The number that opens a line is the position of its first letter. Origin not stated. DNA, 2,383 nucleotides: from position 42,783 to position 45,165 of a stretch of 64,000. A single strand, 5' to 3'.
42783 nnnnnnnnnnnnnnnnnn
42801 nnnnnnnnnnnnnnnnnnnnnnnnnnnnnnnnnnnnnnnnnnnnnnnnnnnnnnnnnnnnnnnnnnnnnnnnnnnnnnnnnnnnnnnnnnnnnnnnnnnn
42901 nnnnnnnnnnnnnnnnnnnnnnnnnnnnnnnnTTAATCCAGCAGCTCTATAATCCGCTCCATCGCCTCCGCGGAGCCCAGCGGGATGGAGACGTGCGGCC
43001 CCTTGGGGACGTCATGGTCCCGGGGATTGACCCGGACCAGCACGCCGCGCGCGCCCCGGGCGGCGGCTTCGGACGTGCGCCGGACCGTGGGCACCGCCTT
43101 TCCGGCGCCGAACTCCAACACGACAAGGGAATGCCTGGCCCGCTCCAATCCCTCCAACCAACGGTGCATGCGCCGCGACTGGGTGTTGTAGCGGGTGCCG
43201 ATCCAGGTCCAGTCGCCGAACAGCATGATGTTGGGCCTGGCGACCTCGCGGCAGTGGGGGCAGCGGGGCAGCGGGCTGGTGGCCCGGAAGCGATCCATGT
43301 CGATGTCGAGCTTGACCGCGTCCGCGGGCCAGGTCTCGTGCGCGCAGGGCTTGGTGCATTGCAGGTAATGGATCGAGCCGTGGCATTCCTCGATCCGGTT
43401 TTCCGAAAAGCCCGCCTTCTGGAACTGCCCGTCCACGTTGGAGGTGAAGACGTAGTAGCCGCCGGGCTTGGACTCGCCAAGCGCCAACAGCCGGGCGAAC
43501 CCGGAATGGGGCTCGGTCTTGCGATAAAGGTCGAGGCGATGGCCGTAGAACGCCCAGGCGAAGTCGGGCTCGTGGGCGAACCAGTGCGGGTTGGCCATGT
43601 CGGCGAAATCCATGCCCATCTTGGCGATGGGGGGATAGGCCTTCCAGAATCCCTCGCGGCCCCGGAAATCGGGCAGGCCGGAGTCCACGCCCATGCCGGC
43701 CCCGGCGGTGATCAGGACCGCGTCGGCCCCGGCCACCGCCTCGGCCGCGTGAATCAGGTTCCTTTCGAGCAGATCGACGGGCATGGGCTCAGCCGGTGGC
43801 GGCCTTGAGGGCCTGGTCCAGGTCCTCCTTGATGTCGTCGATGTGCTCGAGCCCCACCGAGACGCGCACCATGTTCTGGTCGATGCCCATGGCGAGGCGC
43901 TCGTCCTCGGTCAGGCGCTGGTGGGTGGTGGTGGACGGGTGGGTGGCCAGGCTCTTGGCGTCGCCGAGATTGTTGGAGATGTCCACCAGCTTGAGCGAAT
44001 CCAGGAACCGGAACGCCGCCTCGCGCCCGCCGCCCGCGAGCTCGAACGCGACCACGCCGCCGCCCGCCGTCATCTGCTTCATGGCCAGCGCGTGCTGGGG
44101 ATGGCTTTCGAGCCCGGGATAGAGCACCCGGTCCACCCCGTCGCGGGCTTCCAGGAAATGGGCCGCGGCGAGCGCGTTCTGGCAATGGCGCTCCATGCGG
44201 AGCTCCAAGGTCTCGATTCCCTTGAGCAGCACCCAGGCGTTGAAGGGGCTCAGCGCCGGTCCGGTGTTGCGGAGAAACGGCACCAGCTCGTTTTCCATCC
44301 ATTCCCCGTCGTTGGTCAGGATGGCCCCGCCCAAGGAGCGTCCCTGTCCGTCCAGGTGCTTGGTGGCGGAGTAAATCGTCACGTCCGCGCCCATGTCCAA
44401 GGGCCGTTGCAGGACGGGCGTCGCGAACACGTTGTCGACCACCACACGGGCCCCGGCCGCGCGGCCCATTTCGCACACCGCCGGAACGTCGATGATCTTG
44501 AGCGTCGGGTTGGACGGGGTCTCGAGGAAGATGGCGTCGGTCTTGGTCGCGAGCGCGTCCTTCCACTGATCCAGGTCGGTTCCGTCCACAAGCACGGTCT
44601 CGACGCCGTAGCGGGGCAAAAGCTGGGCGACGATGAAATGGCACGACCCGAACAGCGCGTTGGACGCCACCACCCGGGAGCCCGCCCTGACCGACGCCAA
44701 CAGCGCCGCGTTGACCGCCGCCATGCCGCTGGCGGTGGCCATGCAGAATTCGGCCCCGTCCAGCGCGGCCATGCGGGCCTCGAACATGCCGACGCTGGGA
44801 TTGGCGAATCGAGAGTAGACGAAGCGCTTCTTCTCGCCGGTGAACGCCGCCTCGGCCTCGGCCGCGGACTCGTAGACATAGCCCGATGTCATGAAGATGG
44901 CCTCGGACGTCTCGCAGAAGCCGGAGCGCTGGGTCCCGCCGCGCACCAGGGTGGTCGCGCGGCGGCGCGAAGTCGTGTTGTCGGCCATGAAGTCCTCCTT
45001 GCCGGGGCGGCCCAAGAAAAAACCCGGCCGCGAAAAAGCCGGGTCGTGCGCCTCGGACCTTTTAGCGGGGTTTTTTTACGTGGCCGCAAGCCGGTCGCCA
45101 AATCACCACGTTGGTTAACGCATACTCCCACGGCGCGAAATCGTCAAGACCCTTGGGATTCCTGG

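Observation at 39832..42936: vWA / PP2C / atypical kinase triad (TerY-P type) appended to the aminotransferase-hom operon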

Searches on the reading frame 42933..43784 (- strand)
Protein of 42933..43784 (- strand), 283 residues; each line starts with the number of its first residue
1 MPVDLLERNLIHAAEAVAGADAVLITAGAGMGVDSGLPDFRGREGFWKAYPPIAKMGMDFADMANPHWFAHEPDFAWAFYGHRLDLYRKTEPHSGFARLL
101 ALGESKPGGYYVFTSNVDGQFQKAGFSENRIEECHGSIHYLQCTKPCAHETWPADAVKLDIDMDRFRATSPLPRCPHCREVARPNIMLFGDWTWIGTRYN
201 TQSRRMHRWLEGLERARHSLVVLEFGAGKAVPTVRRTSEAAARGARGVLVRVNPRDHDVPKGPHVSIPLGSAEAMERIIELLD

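Call 3: search_protein_families(library=pfam, proteins=[window:42933-43784:-], max_evalue=0.01)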
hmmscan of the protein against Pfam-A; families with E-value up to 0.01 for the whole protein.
window:42933-43784:- (283 aa): 1 family
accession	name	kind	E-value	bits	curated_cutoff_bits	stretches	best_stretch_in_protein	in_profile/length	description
PF02146.23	SIR2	-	2.9e-20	73.4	24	1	28-191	1-150/180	Sir2 family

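Call 4: search_protein_families(library=padloc, proteins=[window:42933-43784:-], max_evalue=0.01)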
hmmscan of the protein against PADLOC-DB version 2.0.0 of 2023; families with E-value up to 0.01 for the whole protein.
window:42933-43784:- (283 aa): 0 families

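Call 5: search_protein_families(library=ncbifam, proteins=[window:42933-43784:-], max_evalue=0.01)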
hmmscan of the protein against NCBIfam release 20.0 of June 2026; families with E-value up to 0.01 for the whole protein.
window:42933-43784:- (283 aa): 7 families
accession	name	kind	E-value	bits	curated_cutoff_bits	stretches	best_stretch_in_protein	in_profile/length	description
NF001753.0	PRK00481.1-3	subfamily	1.8e-34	118.9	243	1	12-280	5-245/252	NAD-dependent protein deacylase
NF040867.1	prot_deacyl_CobB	equivalog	6.4e-28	97.6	320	1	13-280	3-240/242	NAD-dependent protein deacetylase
NF001754.0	PRK00481.1-4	equivalog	1.4e-18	66.9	252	1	14-192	9-167/244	NAD-dependent protein deacylase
NF001752.0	PRK00481.1-1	equivalog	1.7e-16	60.5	221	1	14-191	8-166/242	NAD-dependent protein deacylase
NF003738.0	PRK05333.1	equivalog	1.3e-15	57.1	305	1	17-147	23-142/295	NAD-dependent protein deacetylase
NF010736.0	PRK14138.1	equivalog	1.5e-15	57.1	395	1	23-191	14-162/244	NAD-dependent deacetylase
NF001755.0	PRK00481.1-5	equivalog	4.7e-09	35.6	318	1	21-157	41-169/278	Sir2 family NAD+-dependent deacetylase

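Call 66: search_solved_structures(query=window:42933-43784:-, max_evalue=0.00001)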
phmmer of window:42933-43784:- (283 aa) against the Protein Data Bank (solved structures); distinct sequences matched with E-value up to 0.00001: 100 (the best 60 are shown).
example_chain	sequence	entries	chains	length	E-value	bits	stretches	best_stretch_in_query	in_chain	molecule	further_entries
4twi_A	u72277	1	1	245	2.5e-18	69.5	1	18-192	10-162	NAD-dependent protein deacylase 1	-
1m2g_A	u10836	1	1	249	2.6e-18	69.4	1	18-192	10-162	Silent Information Regulator 2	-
1m2h_A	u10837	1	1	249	2.7e-18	69.4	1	18-192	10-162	Silent Information Regulator 2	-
1ici_A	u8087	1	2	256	2.7e-18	69.4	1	18-192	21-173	TRANSCRIPTIONAL REGULATORY PROTEIN, SIR2 FAMILY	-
1m2n_A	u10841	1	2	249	4.5e-18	68.7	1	18-191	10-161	Silent Information Regulator 2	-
1m2j_A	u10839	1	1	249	9.3e-18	67.6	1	18-192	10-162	Silent Information Regulator 2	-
1m2k_A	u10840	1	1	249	2.3e-17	66.4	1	18-192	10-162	Silent Information Regulator 2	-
9v0h_A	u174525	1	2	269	1.5e-16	63.7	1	18-191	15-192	NAD-dependent protein deacylase sirtuin-5, mitochondrial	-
4g1c_A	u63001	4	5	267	1.5e-16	63.6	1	18-191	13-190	NAD-dependent protein deacylase sirtuin-5, mitochondrial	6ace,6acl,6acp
8gbl_A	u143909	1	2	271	1.5e-16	63.6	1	18-191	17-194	NAD-dependent protein deacylase sirtuin-5, mitochondrial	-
6aco_A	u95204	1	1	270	1.5e-16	63.6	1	18-191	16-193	NAD-dependent protein deacylase sirtuin-5, mitochondrial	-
2b4y_A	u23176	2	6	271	1.5e-16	63.6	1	18-191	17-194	NAD-dependent deacetylase sirtuin-5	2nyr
6ljk_A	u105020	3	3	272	1.5e-16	63.6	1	18-191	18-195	NAD-dependent protein deacylase sirtuin-5, mitochondrial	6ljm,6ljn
3rig_A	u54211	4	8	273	1.5e-16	63.6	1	18-191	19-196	NAD-dependent deacetylase sirtuin-5 | NAD-dependent lysine demalonylase and desuccinylase sirtuin-5, mitochondrial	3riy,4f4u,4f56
4hda_A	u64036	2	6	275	1.6e-16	63.6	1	18-191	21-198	NAD-dependent protein deacylase sirtuin-5, mitochondrial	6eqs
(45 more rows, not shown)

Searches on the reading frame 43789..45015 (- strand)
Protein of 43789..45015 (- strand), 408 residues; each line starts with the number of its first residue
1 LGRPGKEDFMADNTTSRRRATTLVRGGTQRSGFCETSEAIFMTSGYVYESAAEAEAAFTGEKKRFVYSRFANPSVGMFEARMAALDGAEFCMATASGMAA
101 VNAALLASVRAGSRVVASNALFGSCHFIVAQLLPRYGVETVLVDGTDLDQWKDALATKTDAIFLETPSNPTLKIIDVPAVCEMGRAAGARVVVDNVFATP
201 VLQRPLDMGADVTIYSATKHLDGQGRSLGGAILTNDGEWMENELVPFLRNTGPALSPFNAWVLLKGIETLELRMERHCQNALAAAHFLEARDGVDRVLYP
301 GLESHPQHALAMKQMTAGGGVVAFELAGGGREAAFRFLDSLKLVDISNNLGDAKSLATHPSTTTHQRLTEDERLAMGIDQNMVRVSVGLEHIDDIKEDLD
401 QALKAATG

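Call 3: search_protein_families(library=pfam, proteins=[window:43789-45015:-], max_evalue=0.01)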
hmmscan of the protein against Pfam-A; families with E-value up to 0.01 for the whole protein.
window:43789-45015:- (408 aa): 4 families
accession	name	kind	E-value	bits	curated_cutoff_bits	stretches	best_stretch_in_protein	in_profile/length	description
PF01053.26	Cys_Met_Meta_PP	-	4.1e-131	437.5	27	1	21-404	2-381/381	Cys/Met metabolism PLP-dependent enzyme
PF00155.27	Aminotran_1_2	-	3.7e-07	30.1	19.7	1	92-221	69-221/361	Aminotransferase class I and II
PF01041.23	DegT_DnrJ_EryC1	-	2.6e-06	27.4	19.8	1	73-252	24-202/360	DegT/DnrJ/EryC1/StrS aminotransferase family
PF00266.25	Aminotran_5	-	4.7e-05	23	21.5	1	90-220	66-202/371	Aminotransferase class-V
